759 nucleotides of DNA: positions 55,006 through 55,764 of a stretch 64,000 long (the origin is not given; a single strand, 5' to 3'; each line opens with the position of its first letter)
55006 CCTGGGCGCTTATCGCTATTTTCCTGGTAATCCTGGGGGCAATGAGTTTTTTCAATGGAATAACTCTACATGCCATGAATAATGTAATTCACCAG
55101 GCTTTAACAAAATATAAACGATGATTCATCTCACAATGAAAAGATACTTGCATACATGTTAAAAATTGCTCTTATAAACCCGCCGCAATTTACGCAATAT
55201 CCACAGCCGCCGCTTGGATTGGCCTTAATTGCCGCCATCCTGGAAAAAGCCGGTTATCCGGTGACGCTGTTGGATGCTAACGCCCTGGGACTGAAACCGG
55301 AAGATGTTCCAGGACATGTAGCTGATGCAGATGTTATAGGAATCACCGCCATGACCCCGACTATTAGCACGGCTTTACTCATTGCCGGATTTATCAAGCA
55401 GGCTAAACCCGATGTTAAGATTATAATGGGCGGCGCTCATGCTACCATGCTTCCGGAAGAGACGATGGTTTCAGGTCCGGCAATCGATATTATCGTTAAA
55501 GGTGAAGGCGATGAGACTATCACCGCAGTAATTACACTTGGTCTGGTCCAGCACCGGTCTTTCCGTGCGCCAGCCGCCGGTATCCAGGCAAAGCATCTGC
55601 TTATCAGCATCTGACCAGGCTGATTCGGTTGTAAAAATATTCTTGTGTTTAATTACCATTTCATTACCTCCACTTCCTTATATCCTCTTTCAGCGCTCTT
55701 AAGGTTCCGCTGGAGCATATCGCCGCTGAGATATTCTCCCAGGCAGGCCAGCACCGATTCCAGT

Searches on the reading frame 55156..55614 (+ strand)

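Call 9: search_protein_families(library=pfam, proteins=[window:55156-55614:+], max_evalue=0.001)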
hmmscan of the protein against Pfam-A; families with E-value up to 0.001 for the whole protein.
window:55156-55614:+ (152 aa): 1 family
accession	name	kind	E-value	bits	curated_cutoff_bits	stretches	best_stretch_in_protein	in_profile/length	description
PF02310.24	B12-binding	-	3.3e-23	82.2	32.1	1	15-125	10-120/121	B12 binding domain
